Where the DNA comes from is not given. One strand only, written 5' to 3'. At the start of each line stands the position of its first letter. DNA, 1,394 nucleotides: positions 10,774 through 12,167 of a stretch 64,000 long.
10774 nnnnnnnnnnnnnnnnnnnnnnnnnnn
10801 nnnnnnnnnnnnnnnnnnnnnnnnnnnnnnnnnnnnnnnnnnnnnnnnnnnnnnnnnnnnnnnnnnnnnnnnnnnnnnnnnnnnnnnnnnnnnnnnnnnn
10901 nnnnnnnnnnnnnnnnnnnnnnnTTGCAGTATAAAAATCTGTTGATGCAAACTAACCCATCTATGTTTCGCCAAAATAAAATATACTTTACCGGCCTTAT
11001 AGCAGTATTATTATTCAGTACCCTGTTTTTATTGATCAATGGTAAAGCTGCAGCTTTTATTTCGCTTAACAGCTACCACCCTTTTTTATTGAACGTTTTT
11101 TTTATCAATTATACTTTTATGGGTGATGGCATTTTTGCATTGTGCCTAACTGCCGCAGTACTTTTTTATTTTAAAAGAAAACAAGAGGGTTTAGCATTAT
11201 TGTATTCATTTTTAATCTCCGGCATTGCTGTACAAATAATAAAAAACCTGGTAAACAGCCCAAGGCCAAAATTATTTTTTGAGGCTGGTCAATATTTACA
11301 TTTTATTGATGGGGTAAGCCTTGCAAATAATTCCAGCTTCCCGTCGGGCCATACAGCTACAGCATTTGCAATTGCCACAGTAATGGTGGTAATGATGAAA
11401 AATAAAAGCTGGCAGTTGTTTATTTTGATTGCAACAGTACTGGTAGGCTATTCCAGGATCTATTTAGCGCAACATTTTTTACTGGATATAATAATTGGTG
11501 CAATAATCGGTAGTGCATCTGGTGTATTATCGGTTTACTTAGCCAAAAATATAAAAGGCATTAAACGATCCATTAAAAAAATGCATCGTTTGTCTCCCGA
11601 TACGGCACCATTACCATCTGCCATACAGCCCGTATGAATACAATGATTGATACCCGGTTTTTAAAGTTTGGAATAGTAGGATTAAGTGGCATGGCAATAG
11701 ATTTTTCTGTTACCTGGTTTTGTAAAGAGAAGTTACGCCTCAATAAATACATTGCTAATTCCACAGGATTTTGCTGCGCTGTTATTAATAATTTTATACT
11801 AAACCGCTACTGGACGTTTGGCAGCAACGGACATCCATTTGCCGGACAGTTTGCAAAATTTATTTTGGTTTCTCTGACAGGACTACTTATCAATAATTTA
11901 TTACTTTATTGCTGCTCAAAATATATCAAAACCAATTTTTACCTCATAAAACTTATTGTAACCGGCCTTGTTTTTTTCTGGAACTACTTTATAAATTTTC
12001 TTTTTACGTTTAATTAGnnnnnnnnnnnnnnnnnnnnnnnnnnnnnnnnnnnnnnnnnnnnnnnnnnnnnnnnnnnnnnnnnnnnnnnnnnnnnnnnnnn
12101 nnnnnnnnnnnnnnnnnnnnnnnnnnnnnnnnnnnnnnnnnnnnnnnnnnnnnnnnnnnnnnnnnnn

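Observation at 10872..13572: PAP2-GtrA-ArnT-like operon: possible P-sparing replacement of lipid A phosphate by sugar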

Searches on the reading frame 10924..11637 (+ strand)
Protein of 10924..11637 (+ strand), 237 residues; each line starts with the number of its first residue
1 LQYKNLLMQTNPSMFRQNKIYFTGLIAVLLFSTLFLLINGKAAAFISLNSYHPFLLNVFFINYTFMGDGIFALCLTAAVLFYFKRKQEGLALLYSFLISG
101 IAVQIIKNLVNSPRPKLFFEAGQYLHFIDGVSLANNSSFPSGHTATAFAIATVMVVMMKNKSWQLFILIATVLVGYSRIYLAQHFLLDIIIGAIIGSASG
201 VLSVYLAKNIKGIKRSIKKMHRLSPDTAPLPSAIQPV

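Call 3: search_protein_families(library=pfam, proteins=[window:10924-11637:+], max_evalue=0.01)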
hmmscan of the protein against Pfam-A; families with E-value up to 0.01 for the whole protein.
window:10924-11637:+ (237 aa): 3 families
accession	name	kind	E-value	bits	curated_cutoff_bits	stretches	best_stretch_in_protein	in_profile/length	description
PF01569.27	PAP2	-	9.7e-28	97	27.2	1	90-208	3-126/130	PAP2 superfamily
PF14378.12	PAP2_3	-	1.2e-10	42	27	1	70-199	40-187/190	PAP2 superfamily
PF14360.12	PAP2_C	-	0.0031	18.5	27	1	141-198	8-67/74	PAP2 superfamily C-terminal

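Call 4: search_protein_families(library=ncbifam, proteins=[window:10924-11637:+], max_evalue=0.01)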
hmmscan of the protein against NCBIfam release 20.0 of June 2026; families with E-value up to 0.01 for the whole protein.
window:10924-11637:+ (237 aa): 4 families
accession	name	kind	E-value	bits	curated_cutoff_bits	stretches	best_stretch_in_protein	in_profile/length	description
NF047884.1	UdeprDiPSep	equivalog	3.9e-16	59.5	250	1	42-206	27-186/188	undecaprenyl-diphosphatase SepP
NF008813.0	PRK11837.1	equivalog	2.1e-10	40.8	229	1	90-222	66-188/202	undecaprenyl-diphosphate phosphatase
NF007975.0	PRK10699.1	equivalog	3.5e-08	33.1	261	1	137-217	157-240/254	phosphatidylglycerophosphatase B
NF045654.1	APhasePhoC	equivalog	5.2e-05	22.9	430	1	131-199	156-222/248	acid phosphatase PhoC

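Call 32: search_solved_structures(query=window:10945-11637:+, max_evalue=1, show_alignments=3)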
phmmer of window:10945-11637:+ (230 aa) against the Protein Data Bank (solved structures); distinct sequences matched with E-value up to 1: 15.
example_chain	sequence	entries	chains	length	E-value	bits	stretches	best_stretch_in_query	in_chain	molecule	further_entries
6ebu_A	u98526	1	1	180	2.7e-19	73.1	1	42-201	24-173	LpxE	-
5jki_A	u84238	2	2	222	7.5e-07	32.4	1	44-207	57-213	Putative lipid phosphate phosphatase YodM | Phosphatidylglycerophosphatase B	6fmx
9qcj_A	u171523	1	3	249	3.8e-06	30.1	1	116-192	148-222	Major phosphate-irrepressible acid phosphatase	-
9qci_A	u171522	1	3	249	2.2e-05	27.6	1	125-192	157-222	Major phosphate-irrepressible acid phosphatase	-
1iw8_A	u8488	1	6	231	2.3e-05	27.5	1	119-192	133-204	acid phosphatase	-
1d2t_A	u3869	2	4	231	0.00017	24.7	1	120-192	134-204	ACID PHOSPHATASE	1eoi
9jq0_A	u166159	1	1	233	0.00019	24.5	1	121-192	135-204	Acid phosphatase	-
8yc1_A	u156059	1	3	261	0.00051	23.1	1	123-192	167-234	Acid phosphatase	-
5jwy_A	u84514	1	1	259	0.0013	21.8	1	130-205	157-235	Phosphatidylglycerophosphatase B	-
4px7_A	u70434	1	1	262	0.0014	21.7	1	130-205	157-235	Phosphatidylglycerophosphatase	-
9htz_A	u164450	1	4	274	0.0043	20.1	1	95-192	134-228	Phosphatase PAP2 family protein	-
9mkb_AC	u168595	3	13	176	0.019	18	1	24-83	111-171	gp3, tube terminator protein | Tail tube terminator protein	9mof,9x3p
8bm3_A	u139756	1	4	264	0.035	17.1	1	130-205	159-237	Phosphatidylglycerophosphatase B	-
2akc_A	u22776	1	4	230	0.36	13.8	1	122-192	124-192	class A nonspecific acid phosphatase PhoN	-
2a96_A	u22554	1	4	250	0.41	13.6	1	122-192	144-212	class A nonspecific acid phosphatase PhoN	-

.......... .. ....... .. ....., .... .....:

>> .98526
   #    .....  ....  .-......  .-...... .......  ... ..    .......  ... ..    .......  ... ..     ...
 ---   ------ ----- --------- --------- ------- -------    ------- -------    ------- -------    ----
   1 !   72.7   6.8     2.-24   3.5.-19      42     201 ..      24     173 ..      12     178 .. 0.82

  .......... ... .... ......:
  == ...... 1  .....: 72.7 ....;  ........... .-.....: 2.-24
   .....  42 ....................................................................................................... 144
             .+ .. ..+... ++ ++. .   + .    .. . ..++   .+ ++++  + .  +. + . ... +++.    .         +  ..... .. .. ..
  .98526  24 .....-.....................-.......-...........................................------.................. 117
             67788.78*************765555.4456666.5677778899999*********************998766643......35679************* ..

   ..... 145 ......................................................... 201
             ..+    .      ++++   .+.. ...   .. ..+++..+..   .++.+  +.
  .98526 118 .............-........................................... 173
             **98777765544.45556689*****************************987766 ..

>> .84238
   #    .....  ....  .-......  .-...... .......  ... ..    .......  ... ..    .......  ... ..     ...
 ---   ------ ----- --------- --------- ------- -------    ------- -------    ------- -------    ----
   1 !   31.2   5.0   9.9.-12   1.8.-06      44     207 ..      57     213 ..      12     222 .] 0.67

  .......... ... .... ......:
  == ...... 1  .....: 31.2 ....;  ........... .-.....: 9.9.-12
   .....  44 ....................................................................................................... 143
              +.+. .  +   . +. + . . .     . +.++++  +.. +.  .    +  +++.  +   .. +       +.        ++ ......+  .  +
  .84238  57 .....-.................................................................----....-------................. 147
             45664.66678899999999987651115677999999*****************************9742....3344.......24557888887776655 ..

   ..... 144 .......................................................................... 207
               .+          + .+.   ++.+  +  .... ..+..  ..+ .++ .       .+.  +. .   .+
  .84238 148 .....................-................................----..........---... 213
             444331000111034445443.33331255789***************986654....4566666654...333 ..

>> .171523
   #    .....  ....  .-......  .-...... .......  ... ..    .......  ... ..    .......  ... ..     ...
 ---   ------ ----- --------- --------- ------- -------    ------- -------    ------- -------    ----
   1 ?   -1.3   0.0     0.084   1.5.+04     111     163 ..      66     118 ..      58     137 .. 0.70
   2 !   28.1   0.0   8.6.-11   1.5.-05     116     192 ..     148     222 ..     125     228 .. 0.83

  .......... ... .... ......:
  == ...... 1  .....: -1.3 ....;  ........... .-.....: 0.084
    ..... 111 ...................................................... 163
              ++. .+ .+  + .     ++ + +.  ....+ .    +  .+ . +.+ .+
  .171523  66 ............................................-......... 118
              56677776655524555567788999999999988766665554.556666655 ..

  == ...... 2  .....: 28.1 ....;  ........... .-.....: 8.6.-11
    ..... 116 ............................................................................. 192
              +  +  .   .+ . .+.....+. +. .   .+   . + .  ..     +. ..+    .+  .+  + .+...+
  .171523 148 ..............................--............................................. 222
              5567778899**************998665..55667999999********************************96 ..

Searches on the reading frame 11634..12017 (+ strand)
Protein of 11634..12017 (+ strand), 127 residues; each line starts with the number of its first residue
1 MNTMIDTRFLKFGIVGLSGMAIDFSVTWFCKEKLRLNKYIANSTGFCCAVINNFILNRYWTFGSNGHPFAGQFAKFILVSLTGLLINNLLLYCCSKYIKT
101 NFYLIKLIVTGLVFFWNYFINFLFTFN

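Call 3: search_protein_families(library=pfam, proteins=[window:11634-12017:+], max_evalue=0.01)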
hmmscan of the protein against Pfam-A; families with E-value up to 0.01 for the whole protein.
window:11634-12017:+ (127 aa): 1 family
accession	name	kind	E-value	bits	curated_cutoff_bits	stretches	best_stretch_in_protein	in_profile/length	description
PF04138.20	GtrA_DPMS_TM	-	4.8e-26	91.7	26.1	1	11-126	1-117/117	GtrA/DPMS, transmembrane domain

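Call 4: search_protein_families(library=ncbifam, proteins=[window:11634-12017:+], max_evalue=0.01)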
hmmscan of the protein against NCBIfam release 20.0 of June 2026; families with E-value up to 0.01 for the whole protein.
window:11634-12017:+ (127 aa): 0 families
